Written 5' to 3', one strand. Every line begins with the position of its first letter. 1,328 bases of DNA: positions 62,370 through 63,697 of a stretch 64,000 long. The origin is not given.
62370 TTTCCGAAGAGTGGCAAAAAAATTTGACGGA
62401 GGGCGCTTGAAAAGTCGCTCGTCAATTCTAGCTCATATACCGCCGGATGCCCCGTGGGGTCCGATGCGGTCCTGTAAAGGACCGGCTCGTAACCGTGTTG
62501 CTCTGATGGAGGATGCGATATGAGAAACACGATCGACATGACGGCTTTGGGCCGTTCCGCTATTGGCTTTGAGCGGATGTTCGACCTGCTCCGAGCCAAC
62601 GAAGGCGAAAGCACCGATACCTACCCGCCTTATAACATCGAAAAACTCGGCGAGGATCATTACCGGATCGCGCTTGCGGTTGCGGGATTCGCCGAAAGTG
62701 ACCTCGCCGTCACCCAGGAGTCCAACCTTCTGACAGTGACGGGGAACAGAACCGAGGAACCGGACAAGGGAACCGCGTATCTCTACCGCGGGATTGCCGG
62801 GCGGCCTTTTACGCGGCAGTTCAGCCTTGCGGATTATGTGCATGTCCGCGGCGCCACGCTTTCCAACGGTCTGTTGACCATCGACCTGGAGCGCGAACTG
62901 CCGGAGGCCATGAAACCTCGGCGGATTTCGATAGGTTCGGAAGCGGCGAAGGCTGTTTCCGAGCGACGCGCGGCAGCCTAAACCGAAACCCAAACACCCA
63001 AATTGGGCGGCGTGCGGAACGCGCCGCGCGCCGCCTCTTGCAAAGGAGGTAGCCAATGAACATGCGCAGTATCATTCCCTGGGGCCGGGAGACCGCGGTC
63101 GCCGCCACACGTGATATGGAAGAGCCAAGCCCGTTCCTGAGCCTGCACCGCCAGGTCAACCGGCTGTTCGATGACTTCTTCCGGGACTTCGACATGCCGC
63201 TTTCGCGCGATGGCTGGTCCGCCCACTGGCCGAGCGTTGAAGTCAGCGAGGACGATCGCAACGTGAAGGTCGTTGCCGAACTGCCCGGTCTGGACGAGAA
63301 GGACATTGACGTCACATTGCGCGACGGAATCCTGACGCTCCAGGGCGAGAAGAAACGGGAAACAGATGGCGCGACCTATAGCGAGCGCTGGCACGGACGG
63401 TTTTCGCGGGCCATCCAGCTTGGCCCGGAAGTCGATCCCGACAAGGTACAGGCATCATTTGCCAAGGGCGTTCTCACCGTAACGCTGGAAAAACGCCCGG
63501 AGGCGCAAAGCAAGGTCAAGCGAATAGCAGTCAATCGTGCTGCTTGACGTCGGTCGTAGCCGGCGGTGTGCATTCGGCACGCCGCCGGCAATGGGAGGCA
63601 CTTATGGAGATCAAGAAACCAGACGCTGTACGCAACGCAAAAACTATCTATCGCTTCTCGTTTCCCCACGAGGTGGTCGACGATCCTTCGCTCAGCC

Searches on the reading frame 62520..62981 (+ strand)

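Call 61: search_protein_families(library=pfam, proteins=[window:62520-62981:+], max_evalue=0.01)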
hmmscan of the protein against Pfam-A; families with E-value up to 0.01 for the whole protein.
window:62520-62981:+ (153 aa): 1 family
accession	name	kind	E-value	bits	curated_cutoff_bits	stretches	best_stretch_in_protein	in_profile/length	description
PF00011.27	HSP20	-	2.6e-18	66.4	20.8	1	43-138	4-101/102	Hsp20/alpha crystallin family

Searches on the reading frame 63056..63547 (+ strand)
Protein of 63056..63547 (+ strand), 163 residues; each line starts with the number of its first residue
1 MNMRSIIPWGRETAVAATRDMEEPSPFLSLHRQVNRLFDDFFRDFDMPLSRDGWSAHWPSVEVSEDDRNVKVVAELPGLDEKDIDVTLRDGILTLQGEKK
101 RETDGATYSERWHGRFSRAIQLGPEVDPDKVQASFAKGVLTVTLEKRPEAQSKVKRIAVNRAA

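Call 61: search_protein_families(library=pfam, proteins=[window:63056-63547:+], max_evalue=0.01)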
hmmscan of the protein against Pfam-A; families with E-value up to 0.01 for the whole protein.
window:63056-63547:+ (163 aa): 1 family
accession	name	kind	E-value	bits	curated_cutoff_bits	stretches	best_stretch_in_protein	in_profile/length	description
PF00011.27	HSP20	-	2.5e-22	79.3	20.8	1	63-160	2-102/102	Hsp20/alpha crystallin family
